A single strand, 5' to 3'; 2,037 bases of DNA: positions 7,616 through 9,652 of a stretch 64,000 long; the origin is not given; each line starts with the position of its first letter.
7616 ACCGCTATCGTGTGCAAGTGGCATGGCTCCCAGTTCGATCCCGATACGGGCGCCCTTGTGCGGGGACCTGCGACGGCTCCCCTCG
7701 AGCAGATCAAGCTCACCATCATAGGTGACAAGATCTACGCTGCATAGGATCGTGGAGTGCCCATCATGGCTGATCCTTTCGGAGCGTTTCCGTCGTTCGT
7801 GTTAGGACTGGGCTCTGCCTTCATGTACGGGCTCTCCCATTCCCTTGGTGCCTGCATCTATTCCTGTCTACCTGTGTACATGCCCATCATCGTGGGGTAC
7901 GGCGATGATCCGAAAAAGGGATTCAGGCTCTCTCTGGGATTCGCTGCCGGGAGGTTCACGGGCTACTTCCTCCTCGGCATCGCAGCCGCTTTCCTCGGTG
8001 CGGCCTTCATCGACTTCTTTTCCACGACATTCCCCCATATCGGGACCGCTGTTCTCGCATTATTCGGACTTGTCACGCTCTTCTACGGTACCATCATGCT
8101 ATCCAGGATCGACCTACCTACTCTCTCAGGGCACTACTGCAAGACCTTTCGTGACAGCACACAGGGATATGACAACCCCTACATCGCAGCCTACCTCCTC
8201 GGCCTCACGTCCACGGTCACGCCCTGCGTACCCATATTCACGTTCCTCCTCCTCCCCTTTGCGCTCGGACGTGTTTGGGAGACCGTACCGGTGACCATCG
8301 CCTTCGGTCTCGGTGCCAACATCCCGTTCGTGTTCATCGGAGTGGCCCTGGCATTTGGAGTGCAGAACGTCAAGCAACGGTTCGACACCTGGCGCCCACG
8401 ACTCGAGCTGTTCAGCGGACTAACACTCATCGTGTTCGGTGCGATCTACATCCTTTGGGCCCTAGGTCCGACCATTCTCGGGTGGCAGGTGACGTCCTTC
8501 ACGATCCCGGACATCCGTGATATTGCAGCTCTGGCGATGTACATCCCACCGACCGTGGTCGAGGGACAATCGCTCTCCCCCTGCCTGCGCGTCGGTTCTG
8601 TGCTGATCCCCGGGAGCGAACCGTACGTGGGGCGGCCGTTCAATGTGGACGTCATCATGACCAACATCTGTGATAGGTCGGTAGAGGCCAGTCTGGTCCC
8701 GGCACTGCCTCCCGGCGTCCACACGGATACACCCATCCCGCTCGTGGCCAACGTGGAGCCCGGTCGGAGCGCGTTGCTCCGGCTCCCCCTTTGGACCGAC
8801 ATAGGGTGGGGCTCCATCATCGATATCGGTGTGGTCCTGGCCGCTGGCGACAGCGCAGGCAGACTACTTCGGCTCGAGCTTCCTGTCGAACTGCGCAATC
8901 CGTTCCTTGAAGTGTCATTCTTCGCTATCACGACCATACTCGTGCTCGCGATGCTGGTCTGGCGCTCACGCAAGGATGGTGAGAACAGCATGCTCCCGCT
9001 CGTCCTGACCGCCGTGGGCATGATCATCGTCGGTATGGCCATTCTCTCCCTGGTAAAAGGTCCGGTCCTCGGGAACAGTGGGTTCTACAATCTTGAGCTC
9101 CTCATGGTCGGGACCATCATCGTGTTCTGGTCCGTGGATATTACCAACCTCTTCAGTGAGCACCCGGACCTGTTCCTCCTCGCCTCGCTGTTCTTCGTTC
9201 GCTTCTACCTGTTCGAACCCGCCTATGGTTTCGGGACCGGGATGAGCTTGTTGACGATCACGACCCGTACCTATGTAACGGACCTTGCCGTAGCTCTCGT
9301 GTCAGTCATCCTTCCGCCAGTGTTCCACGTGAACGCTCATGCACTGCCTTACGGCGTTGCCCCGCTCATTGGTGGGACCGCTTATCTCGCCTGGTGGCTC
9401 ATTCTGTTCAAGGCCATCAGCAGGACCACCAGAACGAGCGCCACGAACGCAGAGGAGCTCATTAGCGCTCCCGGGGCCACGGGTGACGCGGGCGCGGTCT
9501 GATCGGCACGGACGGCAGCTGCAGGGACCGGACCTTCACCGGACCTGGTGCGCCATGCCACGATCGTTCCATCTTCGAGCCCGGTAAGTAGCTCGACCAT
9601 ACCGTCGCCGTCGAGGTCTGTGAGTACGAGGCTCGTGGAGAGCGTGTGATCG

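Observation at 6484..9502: NifU-like scaffold + extracellular tandem-Rieske lipoprotein + CcdA/DsbD-like membrane protein cluster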

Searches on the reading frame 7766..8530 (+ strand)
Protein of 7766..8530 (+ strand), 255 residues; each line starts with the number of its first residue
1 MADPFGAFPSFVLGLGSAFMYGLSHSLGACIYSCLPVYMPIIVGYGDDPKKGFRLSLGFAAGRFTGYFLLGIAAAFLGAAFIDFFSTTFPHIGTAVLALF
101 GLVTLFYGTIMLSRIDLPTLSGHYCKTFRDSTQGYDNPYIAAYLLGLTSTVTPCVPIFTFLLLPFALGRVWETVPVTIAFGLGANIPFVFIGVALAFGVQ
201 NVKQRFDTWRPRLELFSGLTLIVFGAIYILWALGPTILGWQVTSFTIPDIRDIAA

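Call 42: find_related_loci(query=A3, collection=metagenome_contigs, flank=6000)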
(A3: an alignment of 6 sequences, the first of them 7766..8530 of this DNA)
Query A3 (255 aa) in metagenome_contigs; peptide patterns used: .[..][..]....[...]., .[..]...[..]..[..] (x = any residue, [..] = any of these).
212 stretches matched a pattern; 9 encode a relative of the query (tblastn E <= 1e-3); 9 distinct loci.
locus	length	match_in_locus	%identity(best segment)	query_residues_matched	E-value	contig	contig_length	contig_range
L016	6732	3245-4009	78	1-255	2e-134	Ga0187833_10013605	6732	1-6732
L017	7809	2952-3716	78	1-255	3e-134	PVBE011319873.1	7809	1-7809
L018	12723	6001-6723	51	12-252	8e-84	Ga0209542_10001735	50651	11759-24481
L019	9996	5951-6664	51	15-252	3e-79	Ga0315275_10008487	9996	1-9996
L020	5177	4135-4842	56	17-252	4e-78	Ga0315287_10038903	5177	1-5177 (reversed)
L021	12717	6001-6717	45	12-252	8e-73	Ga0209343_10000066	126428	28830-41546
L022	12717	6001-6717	45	12-252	8e-73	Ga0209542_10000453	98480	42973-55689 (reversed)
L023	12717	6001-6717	45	12-252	8e-73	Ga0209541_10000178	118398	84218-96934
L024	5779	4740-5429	45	12-252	4e-69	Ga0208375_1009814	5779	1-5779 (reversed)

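Call 48: search_protein_families(library=pfam, proteins=[L018:6756-8021:+, L021:6747-7994:+, L018:5465-5986:+, L021:5564-5989:+, L021:4892-5524:+, L018:4967-5389:+], max_evalue=0.01)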
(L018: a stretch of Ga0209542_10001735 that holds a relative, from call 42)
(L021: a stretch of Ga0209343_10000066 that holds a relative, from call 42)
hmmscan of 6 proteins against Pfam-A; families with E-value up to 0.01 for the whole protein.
L018:6756-8021:+ (421 aa): 5 families
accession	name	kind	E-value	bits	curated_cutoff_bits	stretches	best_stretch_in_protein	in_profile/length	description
PF00175.26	NAD_binding_1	-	4.6e-17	63.1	22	1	298-401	1-108/109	Oxidoreductase NAD-binding domain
PF01794.25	Ferric_reduct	-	7.1e-11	42.7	28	1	43-156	2-120/121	Ferric reductase like transmembrane component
PF08022.18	FAD_binding_8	-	8.4e-11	42.4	22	1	198-276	4-85/109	FAD-binding domain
PF08030.17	NAD_binding_6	-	2.9e-07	31.1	22.2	1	295-346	3-60/156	Ferric reductase NAD binding domain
PF00970.30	FAD_binding_6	-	1.1e-05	26.1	21.1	1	201-287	7-97/99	Oxidoreductase FAD-binding domain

L021:6747-7994:+ (415 aa): 5 families
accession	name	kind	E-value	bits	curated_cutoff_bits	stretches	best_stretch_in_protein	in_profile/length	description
PF00175.26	NAD_binding_1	-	7e-19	68.9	22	1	298-399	1-108/109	Oxidoreductase NAD-binding domain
PF08022.18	FAD_binding_8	-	8.5e-13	48.8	22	1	199-284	6-105/109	FAD-binding domain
PF01794.25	Ferric_reduct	-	2.2e-10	41.1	28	1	43-155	2-119/121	Ferric reductase like transmembrane component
PF08030.17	NAD_binding_6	-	4.4e-06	27.3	22.2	1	294-361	2-79/156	Ferric reductase NAD binding domain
PF00970.30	FAD_binding_6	-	1.5e-05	25.7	21.1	1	213-287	17-97/99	Oxidoreductase FAD-binding domain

L018:5465-5986:+ (173 aa): 1 family
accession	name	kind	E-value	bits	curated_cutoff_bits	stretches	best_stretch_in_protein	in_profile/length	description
PF00355.32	Rieske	-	6.2e-14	52.1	20.3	1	73-144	4-75/88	Rieske [2Fe-2S] domain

L021:5564-5989:+ (141 aa): 1 family
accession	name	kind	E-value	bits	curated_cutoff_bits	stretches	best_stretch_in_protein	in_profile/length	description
PF00355.32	Rieske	-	4.7e-15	55.7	20.3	1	41-112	4-75/88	Rieske [2Fe-2S] domain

L021:4892-5524:+ (210 aa): 1 family
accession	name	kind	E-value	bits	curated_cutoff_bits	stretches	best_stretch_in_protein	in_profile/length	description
PF09335.16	VTT_dom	-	1.1e-21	78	33.9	1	43-168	1-122/123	VTT domain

L018:4967-5389:+ (140 aa): 0 families

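Call 65: find_homologous_proteins(query=A3, max_evalue=1e-10)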
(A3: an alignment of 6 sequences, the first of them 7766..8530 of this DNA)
Query A3 (6 sequences) (255 aa, profile of the alignment): 33 proteins with E <= 1e-10 among 8000 candidates.
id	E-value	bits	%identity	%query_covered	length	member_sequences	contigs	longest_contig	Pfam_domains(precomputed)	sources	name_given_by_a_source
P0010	3.7e-125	435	56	93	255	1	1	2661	PF02683.23,PF13386.13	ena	-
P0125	8.5e-116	404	55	94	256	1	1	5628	PF02683.23,PF13386.13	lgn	-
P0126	6.9e-110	385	54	95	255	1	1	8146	PF02683.23,PF13386.13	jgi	jgi:cytochrome c biogenesis protein CcdA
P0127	5.3e-109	382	56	94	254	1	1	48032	PF02683.23,PF13386.13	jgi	jgi:cytochrome c biogenesis protein CcdA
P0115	2.1e-108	380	45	95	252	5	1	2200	PF02683.23,PF13386.13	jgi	-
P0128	3.4e-107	376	53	92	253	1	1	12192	PF02683.23,PF13386.13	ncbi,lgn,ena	-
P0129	9.3e-107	375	54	95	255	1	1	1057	PF02683.23,PF13386.13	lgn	-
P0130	1.1e-106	374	54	95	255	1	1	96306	PF02683.23,PF13386.13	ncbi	ncbi:MAG: sulfite exporter TauE/SafE family protein [Candidatus Altiarchaeota archaeon]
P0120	1.6e-105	370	51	95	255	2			PF02683.23,PF13386.13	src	-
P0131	3.7e-104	366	55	92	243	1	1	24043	PF02683.23,PF13386.13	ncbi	ncbi:MAG: sulfite exporter TauE/SafE family protein [Candidatus Altiarchaeota archaeon]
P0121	3.9e-104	366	56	93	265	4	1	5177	PF02683.23,PF13386.13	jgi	-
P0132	1.8e-103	364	55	93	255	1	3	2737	PF02683.23,PF13386.13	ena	-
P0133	3.5e-103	363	54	92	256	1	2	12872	PF02683.23,PF13386.13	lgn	-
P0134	7.7e-103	362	51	92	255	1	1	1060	PF02683.23,PF13386.13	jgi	-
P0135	9.6e-103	361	52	93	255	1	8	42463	PF02683.23,PF13386.13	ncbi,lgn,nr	ncbi:MAG: hypothetical protein MAG795_00266 [Candidatus Woesearchaeota archaeon]|nr:hypothetical pro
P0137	1.4e-102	361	54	93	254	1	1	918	PF02683.23,PF13386.13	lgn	-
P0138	1.8e-102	360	52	94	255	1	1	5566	PF02683.23,PF13386.13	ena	-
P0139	1.2e-101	358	52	95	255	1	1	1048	PF02683.23,PF13386.13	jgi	jgi:cytochrome c biogenesis protein CcdA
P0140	1.3e-101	358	52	95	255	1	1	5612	PF02683.23,PF13386.13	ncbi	-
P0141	1.3e-100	354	55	94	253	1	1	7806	PF02683.23,PF13386.13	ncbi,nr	ncbi:MAG: sulfite exporter TauE/SafE family protein [Candidatus Altiarchaeota archaeon]|nr:sulfite e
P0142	1.5e-100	354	57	96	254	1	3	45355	PF02683.23,PF13386.13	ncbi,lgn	-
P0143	1.0e-99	352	51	93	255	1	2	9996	PF02683.23,PF13386.13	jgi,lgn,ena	-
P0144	9.2e-99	348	53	93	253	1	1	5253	PF02683.23,PF13386.13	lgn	-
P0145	1.4e-98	348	54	93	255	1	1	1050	PF02683.23,PF13386.13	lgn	-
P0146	6.0e-98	346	52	95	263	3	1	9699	PF02683.23,PF13386.13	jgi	-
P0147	2.4e-95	337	52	85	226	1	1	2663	PF02683.23,PF13386.13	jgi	jgi:sulfite exporter TauE/SafE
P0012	4.8e-92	326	41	95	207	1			PF02683.23,PF13386.13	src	-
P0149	1.5e-87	312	47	93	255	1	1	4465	PF02683.23,PF13386.13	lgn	-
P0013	3.7e-46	176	42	52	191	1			PF02683.23,PF13386.13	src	-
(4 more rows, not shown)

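Call 66: find_encoding_contigs(protein=P0130, flank=7000, max_places=2)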
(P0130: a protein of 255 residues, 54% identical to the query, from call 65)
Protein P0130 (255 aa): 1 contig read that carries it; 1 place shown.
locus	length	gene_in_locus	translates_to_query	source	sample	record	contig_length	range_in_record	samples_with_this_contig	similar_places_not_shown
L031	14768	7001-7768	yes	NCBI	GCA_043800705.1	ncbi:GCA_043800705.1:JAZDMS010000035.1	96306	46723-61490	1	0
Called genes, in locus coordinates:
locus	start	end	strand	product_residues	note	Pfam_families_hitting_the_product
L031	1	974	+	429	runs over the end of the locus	PF01071:GARS_A, PF02843:GARS_C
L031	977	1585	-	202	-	PF01862:PvlArgDC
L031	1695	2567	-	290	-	PF00491:Arginase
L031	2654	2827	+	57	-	PF00301:Rubredoxin, PF21349:RUBY_RBDX (faint)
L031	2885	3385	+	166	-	PF00210:Ferritin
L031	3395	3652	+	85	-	PF00462:Glutaredoxin, PF13192:Thioredoxin_3 (weak)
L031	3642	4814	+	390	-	PF00753:Lactamase_B, PF19583:ODP, PF12706:Lactamase_B_2 (weak), PF00258:Flavodoxin_1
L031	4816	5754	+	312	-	PF00890:FAD_binding_2 (faint), PF01134:GIDA (faint), PF01946:Thi4 (faint), PF03486:HI0933_like (faint), PF07992:Pyr_redox_2, PF12831:FAD_oxidored (weak), PF13738:Pyr_redox_3, PF00070:Pyr_redox (weak), +1 more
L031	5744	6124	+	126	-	PF06397:Desulfoferrod_N, PF01880:Desulfoferrodox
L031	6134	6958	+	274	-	PF03640:Lipoprotein_15, PF00355:Rieske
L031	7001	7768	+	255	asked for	PF02683:DsbD_TM (faint), PF13386:DsbD_2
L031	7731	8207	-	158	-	PF03358:FMN_red (weak), PF12682:Flavodoxin_4, PF12724:Flavodoxin_5 (faint)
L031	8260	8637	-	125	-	-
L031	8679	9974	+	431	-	PF00890:FAD_binding_2 (faint), PF01266:DAO, PF01593:Amino_oxidase, PF13450:NAD_binding_8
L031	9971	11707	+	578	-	-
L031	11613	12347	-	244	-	PF00535:Glycos_transf_2, PF10111:Glyco_tranf_2_2 (weak)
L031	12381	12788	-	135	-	PF04138:GtrA_DPMS_TM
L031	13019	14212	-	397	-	PF01964:ThiC_Rad_SAM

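Call 67: find_encoding_contigs(protein=P0142, flank=7000, max_places=2)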
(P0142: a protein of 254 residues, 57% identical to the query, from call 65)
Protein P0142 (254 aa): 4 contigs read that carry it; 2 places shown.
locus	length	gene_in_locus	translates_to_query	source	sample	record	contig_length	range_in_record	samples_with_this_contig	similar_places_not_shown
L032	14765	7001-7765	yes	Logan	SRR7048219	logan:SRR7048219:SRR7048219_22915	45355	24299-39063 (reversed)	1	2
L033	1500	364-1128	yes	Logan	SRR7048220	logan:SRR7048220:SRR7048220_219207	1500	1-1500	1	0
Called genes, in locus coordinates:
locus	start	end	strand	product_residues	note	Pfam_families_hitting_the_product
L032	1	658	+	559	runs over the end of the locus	PF01558:POR, PF01855:POR_N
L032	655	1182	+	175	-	PF01814:Hemerythrin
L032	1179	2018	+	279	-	PF02775:TPP_enzyme_C, PF12367:PFO_beta_C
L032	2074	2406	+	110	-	PF01329:Pterin_4a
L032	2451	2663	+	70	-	PF04014:MazE_antitoxin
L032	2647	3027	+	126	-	PF01850:PIN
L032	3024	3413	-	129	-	-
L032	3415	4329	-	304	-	PF00890:FAD_binding_2 (weak), PF01134:GIDA (faint), PF01262:AlaDh_PNT_C (faint), PF01266:DAO (faint), PF03486:HI0933_like (faint), PF07992:Pyr_redox_2, PF13738:Pyr_redox_3, PF00070:Pyr_redox, +1 more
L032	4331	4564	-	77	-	PF13192:Thioredoxin_3 (weak), PF00462:Glutaredoxin, PF13417:GST_N_3 (weak)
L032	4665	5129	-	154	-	PF02915:Rubrerythrin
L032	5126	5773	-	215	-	PF00174:Oxidored_molyb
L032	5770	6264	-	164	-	PF00210:Ferritin, PF02915:Rubrerythrin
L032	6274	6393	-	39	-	-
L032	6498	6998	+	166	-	PF00355:Rieske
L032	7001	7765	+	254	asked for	PF02683:DsbD_TM, PF13386:DsbD_2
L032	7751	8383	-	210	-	PF00834:Ribul_P_3_epim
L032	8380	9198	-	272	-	PF00923:TAL_FSA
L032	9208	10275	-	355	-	PF02685:Glucokinase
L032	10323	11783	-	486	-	-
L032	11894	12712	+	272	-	PF00581:Rhodanese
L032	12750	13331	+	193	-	PF22175:Ogg-HhH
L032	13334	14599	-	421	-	PF02308:MgtC, PF13194:DUF4010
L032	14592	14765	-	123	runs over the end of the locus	PF00072:Response_reg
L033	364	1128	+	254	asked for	PF02683:DsbD_TM, PF13386:DsbD_2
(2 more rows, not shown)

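Call 78: predict_structure(alignment_id=A4)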
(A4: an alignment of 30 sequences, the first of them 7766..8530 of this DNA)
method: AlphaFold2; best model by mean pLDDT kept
length: 255 residues; sequences in the alignment: 30
mean_pLDDT: 77.3   pTM: 0.70
mean pLDDT of the five models: 77.3, 74.8, 72.9, 72.2, 71.2
residues with pLDDT >= 90: 0; 70-90: 206; 50-70: 48; < 50: 1
segments of 3 or more residues with pLDDT < 50: none
pLDDT, mean of each block of 10 residues (from residue 1): 71 87 76 71 75 84 84 80 78 82 85 73 71 77 79 67 76 83 83 73 76 84 86 82 59 62
secondary structure, 60 per line:
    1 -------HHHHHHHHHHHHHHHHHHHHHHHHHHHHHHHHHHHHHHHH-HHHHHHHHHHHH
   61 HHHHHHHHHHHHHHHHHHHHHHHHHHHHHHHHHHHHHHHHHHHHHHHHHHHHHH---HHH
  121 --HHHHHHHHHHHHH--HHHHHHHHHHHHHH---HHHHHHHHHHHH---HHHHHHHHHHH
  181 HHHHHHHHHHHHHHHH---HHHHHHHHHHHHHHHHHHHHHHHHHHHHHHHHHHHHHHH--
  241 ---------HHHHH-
elements in order: H8-47 H49-114 H123-135 H138-151 H155-166 H170-196 H200-238 H250-254

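Call 80: fold_search(model_id=the predicted structure, library=pdb)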
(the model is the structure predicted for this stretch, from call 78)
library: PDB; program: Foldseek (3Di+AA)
matches with E <= 10: 136; with E <= 0.001: 0
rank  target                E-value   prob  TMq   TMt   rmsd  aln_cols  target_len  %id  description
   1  5vkv_MODEL_1_A        4.8e-02  1.00  0.50  0.55   6.7       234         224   24  Solution NMR structure of the membrane electron transporter CcdA (released 2018-01-31)
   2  3zx6_B                6.0e-01  0.13  0.15  0.14  52.1       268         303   12  Structure of Hamp(AF1503)-Tsr fusion - Hamp (A291V) mutant (released 2012-02-29)
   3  5i20_F                9.4e-01  0.09  0.17  0.18  15.7       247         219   16  Crystal structure of protein (released 2016-06-01)
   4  7z6n_B                1.1e+00  0.10  0.19  0.18  21.2       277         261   14  Crystal structure of Zn2+-transporter BbZIP in a metal-stripped state (released 2022-08-10)
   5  6iu4                  1.2e+00  0.11  0.19  0.21  25.2       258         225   18  Crystal structure of iron transporter VIT1 with cobalt ion (released 2019-02-06)
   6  6ivm_C                1.4e+00  0.06  0.13  0.13  24.9       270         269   15  Crystal structure of a membrane protein P143A (released 2019-11-06)
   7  6yu6_B                1.5e+00  0.04  0.14  0.09  21.9       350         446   15  Crystal structure of MhsT in complex with L-leucine (released 2020-07-15)
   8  3zx6_A                1.8e+00  0.08  0.17  0.15  52.5       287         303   11  Structure of Hamp(AF1503)-Tsr fusion - Hamp (A291V) mutant (released 2012-02-29)
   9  4wd7_E                1.9e+00  0.05  0.15  0.14  24.2       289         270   12  Crystal structure of a bacterial Bestrophin homolog from Klebsiella pneumoniae by Zn-SAD phasing (released 2014-10-01)
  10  7ug0                  1.9e+00  0.07  0.18  0.12  22.6       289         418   12  TBOA-bound GltPh RSMR mutant in IFS state (released 2023-03-29)
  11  5x87_C                1.9e+00  0.05  0.14  0.14  26.9       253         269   13  Crystal structure of a bacterial Bestrophin homolog from Klebsiella pneumoniae with a mutation L177T (released 2017-11-01)
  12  6x14_A                2.0e+00  0.06  0.16  0.12  21.7       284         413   14  Inward-facing state of the glutamate transporter homologue GltPh in complex with TFB-TBOA (released 2020-11-18)
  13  6iu3                  2.0e+00  0.04  0.11  0.12  24.0       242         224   15  Crystal structure of iron transporter VIT1 with zinc ions (released 2019-02-06)
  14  6ivn_C                2.5e+00  0.04  0.13  0.13  25.4       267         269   12  Crystal structure of a membrane protein G264A (released 2019-11-06)
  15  6mrt_A                2.5e+00  0.03  0.12  0.12  38.9       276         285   10  12-meric ClyA pore complex (released 2019-05-15)
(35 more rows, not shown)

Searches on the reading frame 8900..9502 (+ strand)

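Call 28: search_protein_families(library=pfam, proteins=[window:8900-9502:+], max_evalue=10)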
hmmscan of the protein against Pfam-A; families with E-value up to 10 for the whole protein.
window:8900-9502:+ (200 aa): 1 family
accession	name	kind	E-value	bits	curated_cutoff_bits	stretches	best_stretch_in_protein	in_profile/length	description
PF11688.13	DUF3285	-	0.43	11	25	0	27-49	18-42/44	Protein of unknown function (DUF3285)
